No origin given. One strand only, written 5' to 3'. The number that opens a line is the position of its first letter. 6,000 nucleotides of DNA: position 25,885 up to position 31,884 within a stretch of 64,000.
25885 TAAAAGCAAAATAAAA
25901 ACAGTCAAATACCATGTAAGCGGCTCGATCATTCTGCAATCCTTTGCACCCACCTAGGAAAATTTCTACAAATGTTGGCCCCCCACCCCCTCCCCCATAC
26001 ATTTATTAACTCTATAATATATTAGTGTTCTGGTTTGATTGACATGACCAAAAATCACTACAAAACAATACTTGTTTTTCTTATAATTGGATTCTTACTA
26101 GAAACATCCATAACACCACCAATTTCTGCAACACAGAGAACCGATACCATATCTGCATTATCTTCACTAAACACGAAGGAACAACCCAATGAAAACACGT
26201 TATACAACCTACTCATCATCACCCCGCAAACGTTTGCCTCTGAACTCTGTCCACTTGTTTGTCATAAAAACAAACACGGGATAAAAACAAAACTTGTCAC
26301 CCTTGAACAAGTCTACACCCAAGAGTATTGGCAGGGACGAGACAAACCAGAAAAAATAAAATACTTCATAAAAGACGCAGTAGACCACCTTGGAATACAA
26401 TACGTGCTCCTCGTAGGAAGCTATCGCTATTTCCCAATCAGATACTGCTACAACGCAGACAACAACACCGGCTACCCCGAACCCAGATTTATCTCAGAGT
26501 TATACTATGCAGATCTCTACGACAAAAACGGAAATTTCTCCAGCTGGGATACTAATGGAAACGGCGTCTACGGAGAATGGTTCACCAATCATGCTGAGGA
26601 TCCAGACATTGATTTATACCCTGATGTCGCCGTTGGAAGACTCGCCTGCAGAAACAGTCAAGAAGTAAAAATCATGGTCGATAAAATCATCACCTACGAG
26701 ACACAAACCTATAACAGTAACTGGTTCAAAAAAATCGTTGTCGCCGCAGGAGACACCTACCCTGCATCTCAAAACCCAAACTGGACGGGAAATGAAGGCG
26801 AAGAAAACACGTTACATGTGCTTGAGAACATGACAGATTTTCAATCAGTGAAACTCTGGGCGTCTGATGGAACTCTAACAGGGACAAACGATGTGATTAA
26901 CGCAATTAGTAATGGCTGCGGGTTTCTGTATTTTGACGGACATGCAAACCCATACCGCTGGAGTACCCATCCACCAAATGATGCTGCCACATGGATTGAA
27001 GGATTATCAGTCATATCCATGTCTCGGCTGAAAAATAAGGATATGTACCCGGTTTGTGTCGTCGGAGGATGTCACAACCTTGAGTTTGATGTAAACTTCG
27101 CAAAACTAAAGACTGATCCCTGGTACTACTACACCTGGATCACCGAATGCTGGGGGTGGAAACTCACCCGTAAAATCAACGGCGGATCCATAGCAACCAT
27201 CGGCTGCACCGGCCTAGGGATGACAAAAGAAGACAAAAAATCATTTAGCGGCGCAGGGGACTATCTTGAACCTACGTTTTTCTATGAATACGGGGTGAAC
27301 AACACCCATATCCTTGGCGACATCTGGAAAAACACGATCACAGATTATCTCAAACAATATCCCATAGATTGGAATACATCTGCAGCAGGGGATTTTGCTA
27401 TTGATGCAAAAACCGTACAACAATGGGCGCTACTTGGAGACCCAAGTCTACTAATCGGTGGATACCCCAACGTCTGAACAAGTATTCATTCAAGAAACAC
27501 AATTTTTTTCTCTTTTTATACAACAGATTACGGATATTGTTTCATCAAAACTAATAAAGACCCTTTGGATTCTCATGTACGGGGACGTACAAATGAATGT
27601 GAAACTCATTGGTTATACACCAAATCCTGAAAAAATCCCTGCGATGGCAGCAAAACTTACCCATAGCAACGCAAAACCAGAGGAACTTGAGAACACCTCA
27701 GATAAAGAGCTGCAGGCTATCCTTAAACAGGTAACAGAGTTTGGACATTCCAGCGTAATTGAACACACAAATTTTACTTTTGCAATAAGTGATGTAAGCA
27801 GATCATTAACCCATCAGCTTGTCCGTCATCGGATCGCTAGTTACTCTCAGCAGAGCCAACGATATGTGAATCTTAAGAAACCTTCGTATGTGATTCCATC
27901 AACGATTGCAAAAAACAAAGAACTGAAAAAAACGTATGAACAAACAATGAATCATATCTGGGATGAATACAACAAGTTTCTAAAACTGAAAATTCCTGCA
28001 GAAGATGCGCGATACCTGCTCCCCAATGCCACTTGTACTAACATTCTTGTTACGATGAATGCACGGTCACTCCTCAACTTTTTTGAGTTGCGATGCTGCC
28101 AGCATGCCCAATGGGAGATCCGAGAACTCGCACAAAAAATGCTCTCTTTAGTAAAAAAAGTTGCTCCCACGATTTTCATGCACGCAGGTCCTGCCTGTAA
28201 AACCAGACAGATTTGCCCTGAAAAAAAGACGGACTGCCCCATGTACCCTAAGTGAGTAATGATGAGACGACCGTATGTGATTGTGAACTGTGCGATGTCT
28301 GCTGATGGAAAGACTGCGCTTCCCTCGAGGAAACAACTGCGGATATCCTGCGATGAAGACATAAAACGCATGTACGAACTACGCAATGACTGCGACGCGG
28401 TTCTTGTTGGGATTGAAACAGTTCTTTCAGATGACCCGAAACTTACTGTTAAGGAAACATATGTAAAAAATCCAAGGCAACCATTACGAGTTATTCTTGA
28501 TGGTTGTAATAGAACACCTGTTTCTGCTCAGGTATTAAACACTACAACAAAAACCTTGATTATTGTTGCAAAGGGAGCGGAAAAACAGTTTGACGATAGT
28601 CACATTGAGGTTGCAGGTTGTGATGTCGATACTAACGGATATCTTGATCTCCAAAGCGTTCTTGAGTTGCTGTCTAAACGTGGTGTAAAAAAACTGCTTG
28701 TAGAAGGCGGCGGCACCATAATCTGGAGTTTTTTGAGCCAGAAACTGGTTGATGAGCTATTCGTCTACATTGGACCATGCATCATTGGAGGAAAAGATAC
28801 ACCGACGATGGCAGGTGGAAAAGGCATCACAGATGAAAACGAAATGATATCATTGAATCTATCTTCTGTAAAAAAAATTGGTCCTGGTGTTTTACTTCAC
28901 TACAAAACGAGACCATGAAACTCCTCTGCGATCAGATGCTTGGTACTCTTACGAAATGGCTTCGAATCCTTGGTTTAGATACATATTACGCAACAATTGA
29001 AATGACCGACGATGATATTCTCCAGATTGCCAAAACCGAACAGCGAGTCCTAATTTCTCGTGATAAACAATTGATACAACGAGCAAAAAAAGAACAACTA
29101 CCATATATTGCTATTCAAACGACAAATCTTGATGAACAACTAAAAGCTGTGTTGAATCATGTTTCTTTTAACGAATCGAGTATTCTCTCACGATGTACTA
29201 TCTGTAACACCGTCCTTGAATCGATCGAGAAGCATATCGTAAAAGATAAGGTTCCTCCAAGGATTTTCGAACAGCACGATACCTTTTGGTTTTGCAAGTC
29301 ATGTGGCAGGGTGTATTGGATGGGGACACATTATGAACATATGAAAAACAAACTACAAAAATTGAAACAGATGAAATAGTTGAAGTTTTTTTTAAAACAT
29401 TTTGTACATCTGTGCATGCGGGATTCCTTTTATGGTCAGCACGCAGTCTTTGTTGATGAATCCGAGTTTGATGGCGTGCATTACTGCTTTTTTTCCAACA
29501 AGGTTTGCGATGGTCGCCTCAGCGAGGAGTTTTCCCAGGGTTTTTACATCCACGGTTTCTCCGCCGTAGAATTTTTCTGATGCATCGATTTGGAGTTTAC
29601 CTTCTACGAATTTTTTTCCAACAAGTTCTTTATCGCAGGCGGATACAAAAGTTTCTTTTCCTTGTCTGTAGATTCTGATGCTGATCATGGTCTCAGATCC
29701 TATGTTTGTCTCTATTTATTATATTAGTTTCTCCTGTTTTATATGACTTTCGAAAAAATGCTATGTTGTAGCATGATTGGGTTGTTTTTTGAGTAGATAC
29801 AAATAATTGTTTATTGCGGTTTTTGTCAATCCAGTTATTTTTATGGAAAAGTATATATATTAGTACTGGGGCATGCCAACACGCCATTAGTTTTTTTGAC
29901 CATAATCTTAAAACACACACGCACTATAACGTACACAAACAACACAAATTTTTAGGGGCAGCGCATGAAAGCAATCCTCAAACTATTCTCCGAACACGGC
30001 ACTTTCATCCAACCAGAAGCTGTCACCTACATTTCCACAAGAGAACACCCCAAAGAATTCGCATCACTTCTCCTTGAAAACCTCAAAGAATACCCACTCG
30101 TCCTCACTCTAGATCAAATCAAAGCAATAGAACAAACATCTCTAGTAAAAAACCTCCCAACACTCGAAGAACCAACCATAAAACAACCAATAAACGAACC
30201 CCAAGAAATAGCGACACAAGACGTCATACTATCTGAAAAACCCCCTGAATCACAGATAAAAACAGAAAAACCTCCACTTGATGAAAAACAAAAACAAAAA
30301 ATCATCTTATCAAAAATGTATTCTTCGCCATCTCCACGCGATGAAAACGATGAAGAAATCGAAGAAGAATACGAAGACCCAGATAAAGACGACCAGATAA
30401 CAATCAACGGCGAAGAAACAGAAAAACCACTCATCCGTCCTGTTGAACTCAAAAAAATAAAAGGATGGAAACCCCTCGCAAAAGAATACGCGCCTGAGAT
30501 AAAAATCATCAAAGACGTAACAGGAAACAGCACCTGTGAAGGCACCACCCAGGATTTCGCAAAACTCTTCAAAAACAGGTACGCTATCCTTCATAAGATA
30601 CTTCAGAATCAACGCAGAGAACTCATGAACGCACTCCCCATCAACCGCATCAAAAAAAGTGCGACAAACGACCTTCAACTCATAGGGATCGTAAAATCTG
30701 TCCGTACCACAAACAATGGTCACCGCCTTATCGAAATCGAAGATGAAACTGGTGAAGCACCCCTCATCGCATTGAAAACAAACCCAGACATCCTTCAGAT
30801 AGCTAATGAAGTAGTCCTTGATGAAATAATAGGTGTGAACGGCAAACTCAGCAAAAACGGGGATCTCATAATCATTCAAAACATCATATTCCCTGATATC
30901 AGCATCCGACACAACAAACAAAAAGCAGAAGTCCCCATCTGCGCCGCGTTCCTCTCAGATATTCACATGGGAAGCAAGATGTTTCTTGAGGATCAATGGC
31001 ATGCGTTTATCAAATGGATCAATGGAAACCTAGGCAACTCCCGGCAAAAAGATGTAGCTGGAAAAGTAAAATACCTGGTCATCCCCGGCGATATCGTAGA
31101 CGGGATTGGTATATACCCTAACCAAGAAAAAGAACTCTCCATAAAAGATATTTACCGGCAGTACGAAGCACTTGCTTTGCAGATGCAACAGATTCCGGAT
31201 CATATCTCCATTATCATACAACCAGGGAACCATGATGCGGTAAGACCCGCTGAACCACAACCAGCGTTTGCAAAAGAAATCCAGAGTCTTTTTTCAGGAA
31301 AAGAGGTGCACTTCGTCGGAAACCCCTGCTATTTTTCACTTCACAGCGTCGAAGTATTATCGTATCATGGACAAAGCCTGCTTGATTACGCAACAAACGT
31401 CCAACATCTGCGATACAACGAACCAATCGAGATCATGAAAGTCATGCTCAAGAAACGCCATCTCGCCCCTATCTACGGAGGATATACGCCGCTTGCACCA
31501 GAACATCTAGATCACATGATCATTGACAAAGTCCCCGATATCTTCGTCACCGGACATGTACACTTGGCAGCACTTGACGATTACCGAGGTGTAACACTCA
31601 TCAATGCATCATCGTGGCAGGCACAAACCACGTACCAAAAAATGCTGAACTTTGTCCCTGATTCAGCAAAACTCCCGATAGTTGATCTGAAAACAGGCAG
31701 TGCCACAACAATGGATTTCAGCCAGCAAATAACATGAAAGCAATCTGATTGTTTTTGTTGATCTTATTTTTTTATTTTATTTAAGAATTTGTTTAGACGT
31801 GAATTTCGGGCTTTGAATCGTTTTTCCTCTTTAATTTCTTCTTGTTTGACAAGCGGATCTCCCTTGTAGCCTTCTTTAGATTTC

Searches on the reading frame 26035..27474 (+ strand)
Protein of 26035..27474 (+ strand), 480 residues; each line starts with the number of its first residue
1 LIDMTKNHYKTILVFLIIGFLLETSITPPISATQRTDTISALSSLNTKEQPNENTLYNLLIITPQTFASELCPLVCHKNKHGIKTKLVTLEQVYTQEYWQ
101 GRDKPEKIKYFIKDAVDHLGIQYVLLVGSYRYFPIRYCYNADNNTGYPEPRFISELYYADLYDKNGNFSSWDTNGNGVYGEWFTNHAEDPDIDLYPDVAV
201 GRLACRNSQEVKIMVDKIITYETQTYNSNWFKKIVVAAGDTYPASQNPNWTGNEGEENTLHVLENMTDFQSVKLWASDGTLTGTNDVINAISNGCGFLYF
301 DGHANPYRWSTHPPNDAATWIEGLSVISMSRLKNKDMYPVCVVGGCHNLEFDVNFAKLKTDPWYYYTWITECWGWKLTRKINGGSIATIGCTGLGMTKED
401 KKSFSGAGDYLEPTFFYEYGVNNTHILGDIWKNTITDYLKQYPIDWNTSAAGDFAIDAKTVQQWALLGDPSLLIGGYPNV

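Call 63: search_protein_families(library=pfam, proteins=[window:26035-27474:+], max_evalue=0.00001)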
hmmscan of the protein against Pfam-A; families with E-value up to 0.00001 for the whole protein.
window:26035-27474:+ (480 aa): 1 family
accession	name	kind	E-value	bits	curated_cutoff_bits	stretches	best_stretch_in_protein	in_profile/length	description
PF01364.23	Peptidase_C25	-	1.7e-56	192.5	23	1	60-472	2-372/374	Peptidase family C25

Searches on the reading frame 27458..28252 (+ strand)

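Call 67: search_protein_families(library=pfam, proteins=[window:27458-28252:+], max_evalue=0.00001)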
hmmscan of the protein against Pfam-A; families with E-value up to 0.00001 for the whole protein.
window:27458-28252:+ (265 aa): 1 family
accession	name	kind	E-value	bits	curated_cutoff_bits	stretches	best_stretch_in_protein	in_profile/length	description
PF02511.20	Thy1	-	3.2e-73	246.1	24.8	1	49-238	1-191/191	Thymidylate synthase complementing protein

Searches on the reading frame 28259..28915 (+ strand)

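Call 67: search_protein_families(library=pfam, proteins=[window:28259-28915:+], max_evalue=0.00001)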
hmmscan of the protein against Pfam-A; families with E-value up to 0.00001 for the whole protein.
window:28259-28915:+ (219 aa): 1 family
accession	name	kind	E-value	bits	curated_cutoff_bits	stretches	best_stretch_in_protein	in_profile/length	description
PF01872.23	RibD_C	-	7e-50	170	24.1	1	5-213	1-197/197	RibD C-terminal domain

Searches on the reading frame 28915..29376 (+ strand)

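Call 67: search_protein_families(library=pfam, proteins=[window:28915-29376:+], max_evalue=0.00001)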
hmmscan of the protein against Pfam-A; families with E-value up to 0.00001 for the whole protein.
window:28915-29376:+ (154 aa): 2 families
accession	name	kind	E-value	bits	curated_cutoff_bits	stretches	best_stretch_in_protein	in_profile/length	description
PF01927.22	Mut7-C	-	1e-46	159.1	23.3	1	1-146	1-145/146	Mut7-C RNAse domain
PF18480.7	DUF5615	-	1.4e-06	28.6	23.8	1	1-73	1-80/110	Domain of unknown function (DUF5615)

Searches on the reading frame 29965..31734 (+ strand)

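Call 67: search_protein_families(library=pfam, proteins=[window:29965-31734:+], max_evalue=0.00001)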
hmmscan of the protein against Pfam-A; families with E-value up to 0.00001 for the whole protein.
window:29965-31734:+ (590 aa): 2 families
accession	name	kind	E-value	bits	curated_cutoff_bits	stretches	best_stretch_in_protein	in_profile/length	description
PF04042.21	DNA_pol_E_B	-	7.2e-18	65.2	29.1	1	328-531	2-203/210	DNA polymerase alpha/epsilon subunit B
PF00149.33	Metallophos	-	1.6e-10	42.1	21.5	1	328-533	4-189/191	Calcineurin-like phosphoesterase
